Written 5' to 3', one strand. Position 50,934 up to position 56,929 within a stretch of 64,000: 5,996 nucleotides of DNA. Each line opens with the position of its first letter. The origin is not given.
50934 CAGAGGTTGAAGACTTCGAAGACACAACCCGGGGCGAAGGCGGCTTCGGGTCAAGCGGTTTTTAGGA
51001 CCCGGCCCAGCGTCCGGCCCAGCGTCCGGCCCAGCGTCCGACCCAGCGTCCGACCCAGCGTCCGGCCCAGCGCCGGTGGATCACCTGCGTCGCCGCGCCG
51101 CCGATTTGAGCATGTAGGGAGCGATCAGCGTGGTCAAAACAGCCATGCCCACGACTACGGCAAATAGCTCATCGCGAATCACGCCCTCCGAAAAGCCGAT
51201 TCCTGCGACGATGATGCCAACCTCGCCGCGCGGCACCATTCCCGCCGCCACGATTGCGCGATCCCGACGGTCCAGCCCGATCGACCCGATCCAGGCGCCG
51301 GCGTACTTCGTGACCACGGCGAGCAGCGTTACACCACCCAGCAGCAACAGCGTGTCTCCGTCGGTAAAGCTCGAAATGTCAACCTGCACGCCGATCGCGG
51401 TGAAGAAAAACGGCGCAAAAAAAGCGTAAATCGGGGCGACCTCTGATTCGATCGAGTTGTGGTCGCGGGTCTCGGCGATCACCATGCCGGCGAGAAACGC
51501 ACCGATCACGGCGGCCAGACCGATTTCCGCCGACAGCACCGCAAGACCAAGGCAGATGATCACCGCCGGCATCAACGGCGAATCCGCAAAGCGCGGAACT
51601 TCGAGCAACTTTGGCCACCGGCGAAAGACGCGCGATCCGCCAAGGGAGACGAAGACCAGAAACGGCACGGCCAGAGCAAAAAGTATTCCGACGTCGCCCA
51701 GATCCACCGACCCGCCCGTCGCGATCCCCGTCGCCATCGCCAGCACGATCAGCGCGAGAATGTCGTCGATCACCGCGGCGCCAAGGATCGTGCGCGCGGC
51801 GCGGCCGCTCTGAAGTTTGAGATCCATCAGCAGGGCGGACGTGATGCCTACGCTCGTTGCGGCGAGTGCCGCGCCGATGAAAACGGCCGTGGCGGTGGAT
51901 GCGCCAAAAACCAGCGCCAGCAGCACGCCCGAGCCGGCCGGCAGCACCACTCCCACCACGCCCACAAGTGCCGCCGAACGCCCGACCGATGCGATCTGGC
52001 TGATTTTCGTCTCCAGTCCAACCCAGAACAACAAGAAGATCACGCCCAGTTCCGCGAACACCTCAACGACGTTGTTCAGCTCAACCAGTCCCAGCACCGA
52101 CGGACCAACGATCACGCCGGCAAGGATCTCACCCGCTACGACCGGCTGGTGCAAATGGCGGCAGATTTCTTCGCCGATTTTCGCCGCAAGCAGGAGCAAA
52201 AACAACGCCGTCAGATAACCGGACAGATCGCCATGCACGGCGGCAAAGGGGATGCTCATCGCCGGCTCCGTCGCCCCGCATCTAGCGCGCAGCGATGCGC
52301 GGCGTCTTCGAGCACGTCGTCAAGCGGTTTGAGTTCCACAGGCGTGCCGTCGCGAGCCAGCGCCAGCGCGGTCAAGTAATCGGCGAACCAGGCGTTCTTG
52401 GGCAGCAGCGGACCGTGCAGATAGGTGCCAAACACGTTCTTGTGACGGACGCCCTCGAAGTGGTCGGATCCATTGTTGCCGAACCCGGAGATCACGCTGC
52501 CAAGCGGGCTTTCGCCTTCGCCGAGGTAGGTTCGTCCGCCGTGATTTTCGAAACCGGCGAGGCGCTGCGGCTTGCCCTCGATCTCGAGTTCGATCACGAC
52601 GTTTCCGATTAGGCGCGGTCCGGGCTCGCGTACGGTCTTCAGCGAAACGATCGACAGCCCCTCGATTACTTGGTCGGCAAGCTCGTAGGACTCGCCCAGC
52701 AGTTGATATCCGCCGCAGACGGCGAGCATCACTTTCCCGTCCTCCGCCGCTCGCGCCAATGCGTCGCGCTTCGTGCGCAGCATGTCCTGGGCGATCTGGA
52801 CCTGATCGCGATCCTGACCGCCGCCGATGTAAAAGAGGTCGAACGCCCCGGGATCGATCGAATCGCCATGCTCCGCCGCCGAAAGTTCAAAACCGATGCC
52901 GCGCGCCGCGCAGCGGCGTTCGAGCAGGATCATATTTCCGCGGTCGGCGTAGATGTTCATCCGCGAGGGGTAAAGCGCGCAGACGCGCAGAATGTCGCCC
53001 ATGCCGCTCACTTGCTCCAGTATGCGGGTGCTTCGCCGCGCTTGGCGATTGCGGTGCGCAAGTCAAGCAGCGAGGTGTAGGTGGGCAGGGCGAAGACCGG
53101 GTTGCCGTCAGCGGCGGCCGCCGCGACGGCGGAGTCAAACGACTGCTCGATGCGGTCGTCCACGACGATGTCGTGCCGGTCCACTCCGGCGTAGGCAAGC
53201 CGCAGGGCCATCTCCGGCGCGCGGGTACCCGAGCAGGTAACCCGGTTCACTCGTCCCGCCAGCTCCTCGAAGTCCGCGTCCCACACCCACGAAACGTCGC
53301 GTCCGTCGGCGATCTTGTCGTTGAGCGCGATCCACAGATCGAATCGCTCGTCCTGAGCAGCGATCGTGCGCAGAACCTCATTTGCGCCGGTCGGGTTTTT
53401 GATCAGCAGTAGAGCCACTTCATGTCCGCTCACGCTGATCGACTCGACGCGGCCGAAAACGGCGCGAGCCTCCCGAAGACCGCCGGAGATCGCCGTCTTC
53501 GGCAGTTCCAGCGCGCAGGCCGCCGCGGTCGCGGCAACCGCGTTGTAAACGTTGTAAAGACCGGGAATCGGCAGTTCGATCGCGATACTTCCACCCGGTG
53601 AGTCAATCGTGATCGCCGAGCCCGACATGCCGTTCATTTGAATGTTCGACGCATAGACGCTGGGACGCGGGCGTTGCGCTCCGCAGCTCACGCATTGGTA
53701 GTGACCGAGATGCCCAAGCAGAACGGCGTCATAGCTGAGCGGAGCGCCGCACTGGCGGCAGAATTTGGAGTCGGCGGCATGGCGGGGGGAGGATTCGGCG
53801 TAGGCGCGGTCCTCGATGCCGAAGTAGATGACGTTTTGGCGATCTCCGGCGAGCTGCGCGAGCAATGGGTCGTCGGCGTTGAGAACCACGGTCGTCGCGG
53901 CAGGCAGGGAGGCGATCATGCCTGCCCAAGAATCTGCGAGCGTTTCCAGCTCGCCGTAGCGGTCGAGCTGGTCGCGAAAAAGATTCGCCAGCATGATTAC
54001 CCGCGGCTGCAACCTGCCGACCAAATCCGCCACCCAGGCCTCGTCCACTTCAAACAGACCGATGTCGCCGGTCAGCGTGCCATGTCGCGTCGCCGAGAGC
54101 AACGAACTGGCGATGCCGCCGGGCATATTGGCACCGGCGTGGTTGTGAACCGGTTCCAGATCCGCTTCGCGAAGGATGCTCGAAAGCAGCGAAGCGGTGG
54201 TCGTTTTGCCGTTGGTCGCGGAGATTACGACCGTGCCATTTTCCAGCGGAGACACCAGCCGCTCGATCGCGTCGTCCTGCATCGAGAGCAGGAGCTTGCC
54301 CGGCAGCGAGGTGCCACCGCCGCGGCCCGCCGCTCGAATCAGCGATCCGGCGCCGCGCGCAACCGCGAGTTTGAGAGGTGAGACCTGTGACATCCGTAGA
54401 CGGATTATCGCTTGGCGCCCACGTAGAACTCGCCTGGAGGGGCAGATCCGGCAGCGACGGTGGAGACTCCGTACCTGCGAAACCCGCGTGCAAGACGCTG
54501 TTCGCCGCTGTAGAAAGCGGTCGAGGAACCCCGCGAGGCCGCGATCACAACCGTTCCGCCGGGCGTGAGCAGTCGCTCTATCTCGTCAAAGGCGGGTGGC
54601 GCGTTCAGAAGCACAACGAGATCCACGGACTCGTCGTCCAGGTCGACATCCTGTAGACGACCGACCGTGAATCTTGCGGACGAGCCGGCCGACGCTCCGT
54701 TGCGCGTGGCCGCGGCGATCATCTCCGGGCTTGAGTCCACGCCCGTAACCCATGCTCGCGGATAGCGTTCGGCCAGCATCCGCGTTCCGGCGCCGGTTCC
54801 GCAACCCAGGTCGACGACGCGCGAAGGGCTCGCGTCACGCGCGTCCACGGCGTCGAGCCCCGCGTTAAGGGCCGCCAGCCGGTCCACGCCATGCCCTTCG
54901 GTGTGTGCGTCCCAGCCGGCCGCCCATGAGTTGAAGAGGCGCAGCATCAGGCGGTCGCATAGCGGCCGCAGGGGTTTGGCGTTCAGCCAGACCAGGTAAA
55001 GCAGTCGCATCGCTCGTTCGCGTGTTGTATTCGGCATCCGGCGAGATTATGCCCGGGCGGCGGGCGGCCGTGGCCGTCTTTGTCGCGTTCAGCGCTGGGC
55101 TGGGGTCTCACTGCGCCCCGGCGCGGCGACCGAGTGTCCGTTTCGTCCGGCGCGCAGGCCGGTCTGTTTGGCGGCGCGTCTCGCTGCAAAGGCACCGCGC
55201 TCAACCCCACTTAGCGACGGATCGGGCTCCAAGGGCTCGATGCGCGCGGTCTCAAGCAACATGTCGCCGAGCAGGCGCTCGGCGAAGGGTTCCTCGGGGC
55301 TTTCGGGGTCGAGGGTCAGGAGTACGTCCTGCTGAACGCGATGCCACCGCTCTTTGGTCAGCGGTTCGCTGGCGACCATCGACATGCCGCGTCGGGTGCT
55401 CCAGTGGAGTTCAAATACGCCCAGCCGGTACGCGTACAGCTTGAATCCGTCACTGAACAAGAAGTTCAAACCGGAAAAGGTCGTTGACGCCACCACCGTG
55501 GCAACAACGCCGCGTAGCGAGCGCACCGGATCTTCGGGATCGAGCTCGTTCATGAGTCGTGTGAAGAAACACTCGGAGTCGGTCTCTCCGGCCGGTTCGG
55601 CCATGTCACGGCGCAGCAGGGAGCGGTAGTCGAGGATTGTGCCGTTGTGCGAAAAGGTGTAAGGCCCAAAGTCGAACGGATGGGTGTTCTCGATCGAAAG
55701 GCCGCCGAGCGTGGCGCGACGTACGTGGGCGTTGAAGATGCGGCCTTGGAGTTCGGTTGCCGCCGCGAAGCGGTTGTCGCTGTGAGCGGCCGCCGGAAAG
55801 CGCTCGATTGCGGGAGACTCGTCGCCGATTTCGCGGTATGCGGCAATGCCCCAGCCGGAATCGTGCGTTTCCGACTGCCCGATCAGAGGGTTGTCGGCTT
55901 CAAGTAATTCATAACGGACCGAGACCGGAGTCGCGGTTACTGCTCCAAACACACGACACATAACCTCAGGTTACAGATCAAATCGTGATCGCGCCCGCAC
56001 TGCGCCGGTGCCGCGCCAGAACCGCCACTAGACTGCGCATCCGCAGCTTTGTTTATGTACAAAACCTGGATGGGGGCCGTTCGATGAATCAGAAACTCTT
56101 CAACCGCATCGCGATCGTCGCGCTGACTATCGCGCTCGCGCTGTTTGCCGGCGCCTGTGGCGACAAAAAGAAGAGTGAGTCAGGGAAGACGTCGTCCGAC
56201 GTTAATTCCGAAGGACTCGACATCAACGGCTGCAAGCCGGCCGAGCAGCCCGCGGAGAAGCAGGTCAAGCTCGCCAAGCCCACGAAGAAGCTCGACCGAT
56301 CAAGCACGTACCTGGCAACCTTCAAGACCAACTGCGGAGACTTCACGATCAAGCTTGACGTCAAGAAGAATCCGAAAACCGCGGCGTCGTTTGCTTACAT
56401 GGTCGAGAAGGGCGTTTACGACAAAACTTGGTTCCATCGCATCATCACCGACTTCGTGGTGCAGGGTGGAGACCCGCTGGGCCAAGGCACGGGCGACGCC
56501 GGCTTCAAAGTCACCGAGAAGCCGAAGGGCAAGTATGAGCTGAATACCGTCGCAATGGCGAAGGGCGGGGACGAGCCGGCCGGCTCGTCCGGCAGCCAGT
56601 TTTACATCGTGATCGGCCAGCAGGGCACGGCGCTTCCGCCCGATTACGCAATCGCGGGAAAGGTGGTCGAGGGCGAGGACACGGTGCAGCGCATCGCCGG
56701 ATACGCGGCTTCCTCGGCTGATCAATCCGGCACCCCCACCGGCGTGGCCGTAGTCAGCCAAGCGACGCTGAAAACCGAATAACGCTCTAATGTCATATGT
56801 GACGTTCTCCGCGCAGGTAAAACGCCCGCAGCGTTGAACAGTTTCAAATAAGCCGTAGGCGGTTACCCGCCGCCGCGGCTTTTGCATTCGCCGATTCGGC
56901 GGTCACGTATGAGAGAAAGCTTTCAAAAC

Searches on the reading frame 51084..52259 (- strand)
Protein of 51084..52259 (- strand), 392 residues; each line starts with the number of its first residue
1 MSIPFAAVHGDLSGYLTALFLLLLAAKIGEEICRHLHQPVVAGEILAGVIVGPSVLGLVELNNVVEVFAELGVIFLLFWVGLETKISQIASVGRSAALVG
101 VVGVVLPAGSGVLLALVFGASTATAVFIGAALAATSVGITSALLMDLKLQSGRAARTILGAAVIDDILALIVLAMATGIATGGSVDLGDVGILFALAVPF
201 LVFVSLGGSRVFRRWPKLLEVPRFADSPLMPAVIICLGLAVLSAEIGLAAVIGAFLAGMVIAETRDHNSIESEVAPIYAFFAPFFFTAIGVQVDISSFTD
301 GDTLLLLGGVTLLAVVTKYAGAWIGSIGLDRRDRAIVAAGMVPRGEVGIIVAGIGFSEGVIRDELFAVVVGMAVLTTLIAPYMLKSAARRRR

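Call 13: search_protein_families(library=ncbifam, max_evalue=1e-10, proteins=[window:51084-52259:-])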
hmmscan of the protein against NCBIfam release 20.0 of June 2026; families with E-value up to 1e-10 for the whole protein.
window:51084-52259:- (392 aa): 5 families
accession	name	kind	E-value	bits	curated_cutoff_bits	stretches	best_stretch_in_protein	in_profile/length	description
TIGR00932.1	2a37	subfamily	1.2e-56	192.2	238.3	1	23-294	1-275/275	monovalent cation:proton antiporter-2 (CPA2) family protein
NF045626.1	FeTrans_MagA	equivalog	2.3e-31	109.2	700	1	16-389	8-379/386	iron transporter MagA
NF002924.0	PRK03562.1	equivalog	4.9e-27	94.6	752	1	15-385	6-377/623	glutathione-regulated potassium-efflux system protein KefC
NF002973.0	PRK03659.1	equivalog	7.5e-24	84.2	804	1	14-386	5-375/602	glutathione-regulated potassium-efflux system protein KefB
NF007950.1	PRK10669.1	equivalog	3.7e-15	55.8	700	1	24-384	17-384/547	YbaL family putative K(+) efflux transporter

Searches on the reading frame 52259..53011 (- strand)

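Call 13: search_protein_families(library=ncbifam, max_evalue=1e-10, proteins=[window:52259-53011:-])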
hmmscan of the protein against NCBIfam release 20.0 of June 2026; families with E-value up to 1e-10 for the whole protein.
window:52259-53011:- (251 aa): 4 families
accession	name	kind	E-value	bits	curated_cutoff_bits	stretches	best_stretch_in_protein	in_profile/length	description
NF052463.1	L2IsogltmlsynGatDStaph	equivalog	2.6e-56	191.1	450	1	9-244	3-232/237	lipid II isoglutaminyl synthase subunit GatD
NF045636.1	isoglutsynth_GatD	equivalog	6.6e-54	183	400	1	8-244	18-253/258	lipid II isoglutaminyl synthase subunit GatD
TIGR00313.1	cobQ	equivalog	2.2e-13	49.9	309.9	1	83-224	310-445/477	cobyric acid synthase CobQ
NF001989.1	PRK00784.1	equivalog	5.3e-12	45.2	273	1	82-219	311-440/480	cobyric acid synthase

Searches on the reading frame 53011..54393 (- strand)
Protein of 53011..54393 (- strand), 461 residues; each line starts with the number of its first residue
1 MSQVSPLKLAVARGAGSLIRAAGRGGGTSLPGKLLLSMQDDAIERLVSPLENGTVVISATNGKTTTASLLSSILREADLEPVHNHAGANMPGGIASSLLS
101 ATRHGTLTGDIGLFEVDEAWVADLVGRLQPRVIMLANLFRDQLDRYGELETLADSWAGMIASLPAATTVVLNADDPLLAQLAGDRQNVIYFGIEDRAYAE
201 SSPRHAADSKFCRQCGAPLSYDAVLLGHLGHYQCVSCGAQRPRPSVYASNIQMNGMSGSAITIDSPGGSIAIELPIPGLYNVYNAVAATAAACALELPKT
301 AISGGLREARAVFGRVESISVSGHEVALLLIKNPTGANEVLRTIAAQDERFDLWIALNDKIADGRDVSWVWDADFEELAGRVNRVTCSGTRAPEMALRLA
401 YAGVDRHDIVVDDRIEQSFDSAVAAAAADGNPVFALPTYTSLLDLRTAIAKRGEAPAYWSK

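Call 13: search_protein_families(library=ncbifam, max_evalue=1e-10, proteins=[window:53011-54393:-])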
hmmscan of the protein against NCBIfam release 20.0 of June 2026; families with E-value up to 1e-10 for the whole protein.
window:53011-54393:- (461 aa): 12 families
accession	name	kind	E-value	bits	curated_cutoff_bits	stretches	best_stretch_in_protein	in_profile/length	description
NF045635.1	isoglutsynth_MurT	equivalog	9.6e-82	275.2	800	1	12-452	12-439/447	lipid II isoglutaminyl synthase subunit MurT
NF052464.1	L2IsogltmlsynMurTStaph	equivalog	1.2e-75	255.1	800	1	11-449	9-428/435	lipid II isoglutaminyl synthase subunit MurT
NF053645.1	pMurC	equivalog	5.2e-40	137.6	560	1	51-349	101-390/492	pseudomurein biosynthesis peptide ligase pMurC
TIGR01082.1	murC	equivalog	4.4e-19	68.9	335.1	1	54-207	102-248/449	UDP-N-acetylmuramate--L-alanine ligase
TIGR01143.1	murF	subfamily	1.2e-18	67.3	288.6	0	53-206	75-228/418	UDP-N-acetylmuramoyl-tripeptide--D-alanyl-D-alanine ligase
NF001126.0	PRK00139.1-4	equivalog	2e-18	66.2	373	0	246-345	264-363/486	UDP-N-acetylmuramoyl-L-alanyl-D-glutamate--2,6-diaminopimelate ligase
NF008896.0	PRK11929.1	equivalog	7.4e-17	60.5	1023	1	55-323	607-832/965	bifunctional UDP-N-acetylmuramoyl-L-alanyl-D-glutamate--2,6-diaminopimelate ligase MurE/UDP-N-acetylmuramoyl-tripeptide--D-alanyl-D-alanine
NF008041.0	PRK10773.1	equivalog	8.1e-17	61.1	551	1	246-326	249-328/453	UDP-N-acetylmuramoyl-tripeptide--D-alanyl-D-alanine ligase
TIGR01085.1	murE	subfamily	6.6e-13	48.4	257.3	0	131-345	179-353/472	UDP-N-acetylmuramyl-tripeptide synthetase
NF053647.1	pMurD2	equivalog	1.1e-12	47.6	550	0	53-192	100-232/405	pseudomurein biosynthesis peptide ligase pMurD2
TIGR01087.1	murD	equivalog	4.1e-12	45.9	211.95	0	51-195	103-237/441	UDP-N-acetylmuramoyl-L-alanine--D-glutamate ligase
NF001124.0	PRK00139.1-2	equivalog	2.7e-11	42.9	476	0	252-345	277-372/500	UDP-N-acetylmuramoyl-L-alanyl-D-glutamate--2,6-diaminopimelate ligase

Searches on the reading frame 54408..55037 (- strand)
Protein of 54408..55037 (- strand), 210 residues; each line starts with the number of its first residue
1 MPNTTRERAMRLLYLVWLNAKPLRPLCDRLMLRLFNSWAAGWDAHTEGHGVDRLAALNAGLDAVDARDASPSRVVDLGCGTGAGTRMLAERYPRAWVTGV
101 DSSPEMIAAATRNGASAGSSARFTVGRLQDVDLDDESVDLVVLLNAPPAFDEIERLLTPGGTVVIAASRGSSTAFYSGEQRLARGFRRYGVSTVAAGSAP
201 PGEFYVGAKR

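Call 13: search_protein_families(library=ncbifam, max_evalue=1e-10, proteins=[window:54408-55037:-])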
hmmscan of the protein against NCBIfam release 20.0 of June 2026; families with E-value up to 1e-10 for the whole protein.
window:54408-55037:- (210 aa): 7 families
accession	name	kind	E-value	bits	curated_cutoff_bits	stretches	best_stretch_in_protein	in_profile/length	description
NF010703.0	PRK14103.1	equivalog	1.8e-14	53.8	320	1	63-117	24-76/256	trans-aconitate 2-methyltransferase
NF043040.1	corrin_prot_MT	hypoth_equivalog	1.5e-13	50.7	180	1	70-167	41-149/216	corrinoid protein-associated methyltransferase CpaM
NF045667.1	MTase_DVU1556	equivalog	3.2e-12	46.4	155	1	69-166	21-120/213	DVU_1556 family methyltransferase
NF002463.0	PRK01683.1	equivalog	1.7e-11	44.2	297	1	69-112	30-73/258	trans-aconitate 2-methyltransferase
TIGR02072.1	BioC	equivalog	2e-11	44.2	184.95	1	68-165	32-132/244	malonyl-ACP O-methyltransferase BioC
TIGR01934.1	MenG_MenH_UbiE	subfamily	6.6e-11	41.9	158.35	0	68-167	37-143/223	ubiquinone/menaquinone biosynthesis methyltransferase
NF001244.0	PRK00216.1-5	equivalog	6.6e-11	41.9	216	0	69-166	47-154/236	bifunctional demethylmenaquinone methyltransferase/2-methoxy-6-polyprenyl-1,4-benzoquinol methylase UbiE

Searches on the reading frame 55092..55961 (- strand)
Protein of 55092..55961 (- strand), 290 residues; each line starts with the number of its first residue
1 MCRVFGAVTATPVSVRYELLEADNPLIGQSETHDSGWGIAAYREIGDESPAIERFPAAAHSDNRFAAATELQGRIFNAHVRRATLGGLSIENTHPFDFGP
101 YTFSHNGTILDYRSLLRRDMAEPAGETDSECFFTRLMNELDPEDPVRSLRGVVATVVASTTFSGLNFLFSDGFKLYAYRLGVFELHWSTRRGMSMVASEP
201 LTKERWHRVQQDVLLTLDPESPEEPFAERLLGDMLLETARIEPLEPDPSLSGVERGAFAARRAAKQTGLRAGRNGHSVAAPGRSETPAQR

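Call 13: search_protein_families(library=ncbifam, max_evalue=1e-10, proteins=[window:55092-55961:-])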
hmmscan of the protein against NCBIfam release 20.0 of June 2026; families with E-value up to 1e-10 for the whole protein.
window:55092-55961:- (290 aa): 1 family
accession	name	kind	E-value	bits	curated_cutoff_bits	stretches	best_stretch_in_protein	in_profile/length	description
TIGR03442.1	TIGR03442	equivalog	1.8e-21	76.6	218.65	1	1-220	1-244/251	ergothioneine biosynthesis protein EgtC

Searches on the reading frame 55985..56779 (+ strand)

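Call 13: search_protein_families(library=ncbifam, max_evalue=1e-10, proteins=[window:55985-56779:+])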
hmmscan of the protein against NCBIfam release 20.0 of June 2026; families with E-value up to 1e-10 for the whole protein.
window:55985-56779:+ (265 aa): 2 families
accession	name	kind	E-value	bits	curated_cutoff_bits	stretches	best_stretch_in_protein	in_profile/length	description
NF008151.0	PRK10903.1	equivalog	1.5e-14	53.9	308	1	112-240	32-165/190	peptidylprolyl isomerase A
NF008057.0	PRK10791.1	equivalog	2.7e-13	50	297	1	111-243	2-142/164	peptidylprolyl isomerase B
